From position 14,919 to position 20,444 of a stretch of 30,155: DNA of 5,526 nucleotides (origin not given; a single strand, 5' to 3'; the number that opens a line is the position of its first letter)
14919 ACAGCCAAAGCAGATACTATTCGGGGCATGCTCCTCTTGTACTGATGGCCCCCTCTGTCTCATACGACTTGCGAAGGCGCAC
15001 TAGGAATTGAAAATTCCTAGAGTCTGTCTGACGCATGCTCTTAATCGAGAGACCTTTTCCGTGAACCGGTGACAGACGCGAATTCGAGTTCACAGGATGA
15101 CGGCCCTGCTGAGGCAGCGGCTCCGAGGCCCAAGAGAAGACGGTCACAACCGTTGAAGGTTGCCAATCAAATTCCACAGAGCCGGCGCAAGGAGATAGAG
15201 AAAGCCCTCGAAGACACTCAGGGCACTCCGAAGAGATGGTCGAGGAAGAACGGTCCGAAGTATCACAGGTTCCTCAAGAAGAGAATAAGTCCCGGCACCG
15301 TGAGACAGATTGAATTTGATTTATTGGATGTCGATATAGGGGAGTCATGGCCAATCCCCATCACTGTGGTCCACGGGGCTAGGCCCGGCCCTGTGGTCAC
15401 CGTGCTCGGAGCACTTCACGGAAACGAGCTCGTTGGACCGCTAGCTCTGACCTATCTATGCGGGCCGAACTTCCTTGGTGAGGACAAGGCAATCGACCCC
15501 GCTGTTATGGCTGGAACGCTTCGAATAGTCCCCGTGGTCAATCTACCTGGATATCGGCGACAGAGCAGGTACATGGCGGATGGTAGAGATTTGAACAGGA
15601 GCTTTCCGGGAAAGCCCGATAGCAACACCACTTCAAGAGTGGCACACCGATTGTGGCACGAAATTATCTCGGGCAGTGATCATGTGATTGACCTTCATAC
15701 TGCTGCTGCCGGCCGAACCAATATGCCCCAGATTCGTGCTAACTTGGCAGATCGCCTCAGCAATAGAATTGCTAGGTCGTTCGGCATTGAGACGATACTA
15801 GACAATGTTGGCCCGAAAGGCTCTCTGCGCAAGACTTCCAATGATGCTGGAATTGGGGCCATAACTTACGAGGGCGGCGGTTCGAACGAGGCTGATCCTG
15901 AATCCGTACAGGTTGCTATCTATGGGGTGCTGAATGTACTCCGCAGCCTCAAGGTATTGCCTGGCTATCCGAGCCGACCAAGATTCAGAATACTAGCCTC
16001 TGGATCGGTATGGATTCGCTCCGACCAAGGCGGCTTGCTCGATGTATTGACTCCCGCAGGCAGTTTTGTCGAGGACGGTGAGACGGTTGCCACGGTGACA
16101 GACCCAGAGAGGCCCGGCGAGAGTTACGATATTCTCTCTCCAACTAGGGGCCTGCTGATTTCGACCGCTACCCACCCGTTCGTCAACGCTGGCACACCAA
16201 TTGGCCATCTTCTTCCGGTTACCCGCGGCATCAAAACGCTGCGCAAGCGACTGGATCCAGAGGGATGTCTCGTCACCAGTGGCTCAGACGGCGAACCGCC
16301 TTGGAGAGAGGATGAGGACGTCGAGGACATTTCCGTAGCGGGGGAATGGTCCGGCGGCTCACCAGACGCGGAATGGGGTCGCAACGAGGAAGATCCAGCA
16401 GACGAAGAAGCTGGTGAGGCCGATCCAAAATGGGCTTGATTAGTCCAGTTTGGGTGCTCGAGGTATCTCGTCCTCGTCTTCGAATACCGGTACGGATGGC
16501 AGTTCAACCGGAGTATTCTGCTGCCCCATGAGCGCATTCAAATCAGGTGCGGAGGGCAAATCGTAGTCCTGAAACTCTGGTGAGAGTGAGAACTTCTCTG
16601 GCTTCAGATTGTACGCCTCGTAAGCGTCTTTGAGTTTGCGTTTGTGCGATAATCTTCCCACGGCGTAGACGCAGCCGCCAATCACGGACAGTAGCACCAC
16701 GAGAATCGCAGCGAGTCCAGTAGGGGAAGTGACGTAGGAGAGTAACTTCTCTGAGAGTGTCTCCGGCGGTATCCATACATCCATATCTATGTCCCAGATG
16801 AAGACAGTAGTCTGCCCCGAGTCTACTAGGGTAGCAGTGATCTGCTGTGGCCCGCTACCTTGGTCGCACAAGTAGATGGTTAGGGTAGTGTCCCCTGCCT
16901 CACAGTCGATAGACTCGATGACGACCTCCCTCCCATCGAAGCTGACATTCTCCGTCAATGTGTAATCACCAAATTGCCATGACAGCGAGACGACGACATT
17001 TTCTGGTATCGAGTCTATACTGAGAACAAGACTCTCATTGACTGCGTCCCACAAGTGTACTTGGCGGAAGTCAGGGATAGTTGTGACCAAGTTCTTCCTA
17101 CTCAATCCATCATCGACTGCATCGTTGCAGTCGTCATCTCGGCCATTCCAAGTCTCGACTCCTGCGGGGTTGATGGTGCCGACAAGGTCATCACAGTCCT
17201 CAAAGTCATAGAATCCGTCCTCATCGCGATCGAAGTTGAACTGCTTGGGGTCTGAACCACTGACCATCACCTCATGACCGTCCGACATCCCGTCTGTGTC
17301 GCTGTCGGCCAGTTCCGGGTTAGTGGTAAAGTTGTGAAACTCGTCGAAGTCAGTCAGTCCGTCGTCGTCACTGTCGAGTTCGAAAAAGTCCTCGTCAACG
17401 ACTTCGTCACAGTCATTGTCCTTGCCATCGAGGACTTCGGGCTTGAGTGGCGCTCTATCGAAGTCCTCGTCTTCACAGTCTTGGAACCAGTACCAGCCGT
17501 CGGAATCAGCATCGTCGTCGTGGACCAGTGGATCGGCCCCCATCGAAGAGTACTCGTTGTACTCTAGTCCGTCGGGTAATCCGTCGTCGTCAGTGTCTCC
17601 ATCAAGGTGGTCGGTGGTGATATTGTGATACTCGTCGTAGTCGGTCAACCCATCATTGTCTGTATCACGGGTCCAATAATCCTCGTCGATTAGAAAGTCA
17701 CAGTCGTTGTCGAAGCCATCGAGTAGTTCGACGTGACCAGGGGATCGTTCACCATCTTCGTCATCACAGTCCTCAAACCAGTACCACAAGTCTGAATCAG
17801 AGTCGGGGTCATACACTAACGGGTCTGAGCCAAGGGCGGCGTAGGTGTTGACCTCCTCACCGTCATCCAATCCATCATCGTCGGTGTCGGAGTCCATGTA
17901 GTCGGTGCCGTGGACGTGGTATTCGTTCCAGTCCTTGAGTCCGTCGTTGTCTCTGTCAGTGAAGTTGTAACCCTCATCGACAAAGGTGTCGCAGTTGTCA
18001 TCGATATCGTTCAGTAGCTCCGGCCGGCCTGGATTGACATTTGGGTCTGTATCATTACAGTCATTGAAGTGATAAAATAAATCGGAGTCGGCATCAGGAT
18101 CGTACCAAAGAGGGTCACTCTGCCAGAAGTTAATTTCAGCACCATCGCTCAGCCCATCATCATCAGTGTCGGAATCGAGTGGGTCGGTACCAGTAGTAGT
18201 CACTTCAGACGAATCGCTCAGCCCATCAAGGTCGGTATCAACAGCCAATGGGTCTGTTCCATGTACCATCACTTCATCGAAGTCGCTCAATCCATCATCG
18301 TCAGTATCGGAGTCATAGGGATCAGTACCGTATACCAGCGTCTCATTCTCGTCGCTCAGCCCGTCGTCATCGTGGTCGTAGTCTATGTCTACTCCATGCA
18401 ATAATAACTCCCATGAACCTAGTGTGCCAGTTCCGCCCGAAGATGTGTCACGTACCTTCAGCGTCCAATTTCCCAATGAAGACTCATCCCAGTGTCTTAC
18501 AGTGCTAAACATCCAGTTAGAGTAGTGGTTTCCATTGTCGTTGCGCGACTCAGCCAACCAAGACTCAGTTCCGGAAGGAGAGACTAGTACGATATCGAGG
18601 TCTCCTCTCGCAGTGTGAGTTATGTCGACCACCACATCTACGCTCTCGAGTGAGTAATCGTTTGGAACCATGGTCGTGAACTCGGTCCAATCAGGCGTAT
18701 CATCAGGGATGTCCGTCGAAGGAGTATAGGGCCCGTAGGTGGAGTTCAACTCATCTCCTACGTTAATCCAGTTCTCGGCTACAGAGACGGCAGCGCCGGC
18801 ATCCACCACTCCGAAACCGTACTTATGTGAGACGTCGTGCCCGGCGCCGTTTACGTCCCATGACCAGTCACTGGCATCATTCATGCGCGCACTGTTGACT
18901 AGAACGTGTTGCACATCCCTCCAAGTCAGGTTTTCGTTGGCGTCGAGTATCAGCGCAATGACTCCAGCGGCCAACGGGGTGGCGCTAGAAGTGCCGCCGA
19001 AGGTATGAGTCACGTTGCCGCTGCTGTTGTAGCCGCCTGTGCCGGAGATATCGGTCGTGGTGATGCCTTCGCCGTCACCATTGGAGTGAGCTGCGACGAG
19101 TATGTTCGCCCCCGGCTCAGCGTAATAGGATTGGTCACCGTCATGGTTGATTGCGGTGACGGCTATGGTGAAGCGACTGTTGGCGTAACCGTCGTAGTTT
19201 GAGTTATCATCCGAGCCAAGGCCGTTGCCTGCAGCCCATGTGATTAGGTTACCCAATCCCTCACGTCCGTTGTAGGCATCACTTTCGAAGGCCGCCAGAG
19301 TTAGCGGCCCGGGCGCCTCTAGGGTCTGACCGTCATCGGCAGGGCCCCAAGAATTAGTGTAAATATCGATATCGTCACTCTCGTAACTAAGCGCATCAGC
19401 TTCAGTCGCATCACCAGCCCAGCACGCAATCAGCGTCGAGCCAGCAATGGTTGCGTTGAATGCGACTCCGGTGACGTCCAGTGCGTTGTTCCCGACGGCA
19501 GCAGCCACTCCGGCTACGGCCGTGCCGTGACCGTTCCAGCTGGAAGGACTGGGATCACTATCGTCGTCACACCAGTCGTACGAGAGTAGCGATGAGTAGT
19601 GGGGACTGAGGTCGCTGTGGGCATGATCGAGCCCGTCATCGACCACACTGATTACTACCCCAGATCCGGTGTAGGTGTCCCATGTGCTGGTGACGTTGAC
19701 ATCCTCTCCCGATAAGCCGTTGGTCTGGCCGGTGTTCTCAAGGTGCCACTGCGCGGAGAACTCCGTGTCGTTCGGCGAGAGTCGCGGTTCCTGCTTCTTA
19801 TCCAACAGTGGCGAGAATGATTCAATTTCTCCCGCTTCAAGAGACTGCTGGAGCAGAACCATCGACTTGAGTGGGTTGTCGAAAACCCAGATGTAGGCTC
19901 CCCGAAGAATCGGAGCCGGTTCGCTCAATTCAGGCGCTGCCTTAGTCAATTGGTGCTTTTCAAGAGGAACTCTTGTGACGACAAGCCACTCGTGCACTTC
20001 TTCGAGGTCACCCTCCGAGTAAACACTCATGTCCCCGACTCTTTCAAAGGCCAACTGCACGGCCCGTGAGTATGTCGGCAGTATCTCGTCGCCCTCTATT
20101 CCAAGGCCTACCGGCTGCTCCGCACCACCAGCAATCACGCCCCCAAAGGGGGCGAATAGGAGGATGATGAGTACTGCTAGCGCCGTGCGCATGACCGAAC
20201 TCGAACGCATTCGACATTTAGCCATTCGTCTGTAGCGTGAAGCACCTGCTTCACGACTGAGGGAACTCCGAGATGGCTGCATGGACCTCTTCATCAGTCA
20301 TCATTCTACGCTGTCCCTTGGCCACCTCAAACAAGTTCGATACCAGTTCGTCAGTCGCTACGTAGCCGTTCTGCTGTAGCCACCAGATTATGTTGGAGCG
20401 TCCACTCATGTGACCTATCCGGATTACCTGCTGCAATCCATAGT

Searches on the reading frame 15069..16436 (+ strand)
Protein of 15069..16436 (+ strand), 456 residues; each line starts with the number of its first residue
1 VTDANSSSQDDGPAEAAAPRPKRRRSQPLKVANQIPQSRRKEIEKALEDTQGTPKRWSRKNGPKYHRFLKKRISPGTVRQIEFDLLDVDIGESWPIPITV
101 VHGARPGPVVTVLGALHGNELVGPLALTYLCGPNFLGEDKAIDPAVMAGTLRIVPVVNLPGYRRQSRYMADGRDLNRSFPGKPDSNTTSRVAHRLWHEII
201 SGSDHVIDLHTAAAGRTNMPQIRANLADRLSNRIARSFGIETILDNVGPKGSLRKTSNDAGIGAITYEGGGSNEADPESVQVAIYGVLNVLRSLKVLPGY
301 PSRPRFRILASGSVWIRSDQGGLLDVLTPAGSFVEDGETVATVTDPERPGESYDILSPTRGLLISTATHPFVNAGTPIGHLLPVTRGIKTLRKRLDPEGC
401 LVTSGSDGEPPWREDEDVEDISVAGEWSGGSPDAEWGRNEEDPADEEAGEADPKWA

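Call 56: search_protein_families(library=pfam, proteins=[window:15069-16436:+], max_evalue=0.00001)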
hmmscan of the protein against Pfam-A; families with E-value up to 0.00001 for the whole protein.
window:15069-16436:+ (456 aa): 1 family
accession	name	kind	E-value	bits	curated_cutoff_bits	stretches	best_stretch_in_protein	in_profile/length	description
PF24827.1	AstE_AspA_cat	-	2.9e-32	112.2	25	1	106-293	1-191/192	Succinylglutamate desuccinylase/Aspartoacylase catalytic domain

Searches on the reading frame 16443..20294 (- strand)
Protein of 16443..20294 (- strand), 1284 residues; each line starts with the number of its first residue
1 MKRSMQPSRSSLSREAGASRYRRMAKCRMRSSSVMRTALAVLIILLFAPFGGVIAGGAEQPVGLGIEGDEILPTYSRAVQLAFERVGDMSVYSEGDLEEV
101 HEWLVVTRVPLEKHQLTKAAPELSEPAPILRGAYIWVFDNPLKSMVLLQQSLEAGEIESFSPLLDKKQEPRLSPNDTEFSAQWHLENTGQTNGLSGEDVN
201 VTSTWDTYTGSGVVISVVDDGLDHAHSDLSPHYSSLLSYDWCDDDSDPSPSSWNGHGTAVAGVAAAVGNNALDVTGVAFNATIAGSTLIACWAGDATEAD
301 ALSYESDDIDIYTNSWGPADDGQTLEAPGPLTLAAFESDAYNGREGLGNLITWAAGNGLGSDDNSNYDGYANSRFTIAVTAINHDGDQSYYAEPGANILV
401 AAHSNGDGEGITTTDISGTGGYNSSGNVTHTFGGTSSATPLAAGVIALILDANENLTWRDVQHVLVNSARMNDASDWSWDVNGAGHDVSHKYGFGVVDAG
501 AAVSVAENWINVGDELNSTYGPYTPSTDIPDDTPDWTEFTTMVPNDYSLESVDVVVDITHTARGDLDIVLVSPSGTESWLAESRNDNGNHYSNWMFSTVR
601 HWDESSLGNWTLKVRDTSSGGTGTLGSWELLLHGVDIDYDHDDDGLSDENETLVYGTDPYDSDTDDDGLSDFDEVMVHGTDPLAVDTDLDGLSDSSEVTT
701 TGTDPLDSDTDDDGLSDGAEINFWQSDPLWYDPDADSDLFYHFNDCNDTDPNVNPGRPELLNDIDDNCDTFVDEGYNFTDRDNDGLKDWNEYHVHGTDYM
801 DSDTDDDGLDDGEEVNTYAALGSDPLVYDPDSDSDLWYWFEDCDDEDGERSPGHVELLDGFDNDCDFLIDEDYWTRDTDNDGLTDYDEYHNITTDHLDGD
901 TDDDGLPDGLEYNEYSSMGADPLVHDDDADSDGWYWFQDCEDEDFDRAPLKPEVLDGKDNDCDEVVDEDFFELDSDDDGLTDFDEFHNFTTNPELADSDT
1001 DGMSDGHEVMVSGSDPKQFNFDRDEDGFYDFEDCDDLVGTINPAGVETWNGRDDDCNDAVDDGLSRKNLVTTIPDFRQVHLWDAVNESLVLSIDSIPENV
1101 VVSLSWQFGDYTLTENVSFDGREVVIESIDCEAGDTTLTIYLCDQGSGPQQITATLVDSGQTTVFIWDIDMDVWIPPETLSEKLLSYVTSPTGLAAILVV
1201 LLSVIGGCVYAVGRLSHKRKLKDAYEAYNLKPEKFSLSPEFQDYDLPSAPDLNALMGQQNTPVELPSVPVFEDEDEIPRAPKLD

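Call 56: search_protein_families(library=pfam, proteins=[window:16443-20294:-], max_evalue=0.00001)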
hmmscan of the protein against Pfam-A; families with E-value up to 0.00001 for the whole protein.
window:16443-20294:- (1284 aa): 4 families
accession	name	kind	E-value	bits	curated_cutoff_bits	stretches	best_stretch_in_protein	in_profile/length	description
PF00082.27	Peptidase_S8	-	4.5e-45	154.6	21.8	1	210-495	1-288/288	Subtilase family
PF01483.27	P_proprotein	-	7.3e-25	87.3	21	1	549-630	1-84/86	Proprotein convertase P-domain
PF11617.13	Cu-binding_MopE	-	3.3e-19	69.2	27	1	745-774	1-30/30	Putative metal-binding motif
PF18884.5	TSP3_bac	-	6.5e-12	45.5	25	0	686-707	1-21/22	Bacterial TSP3 repeat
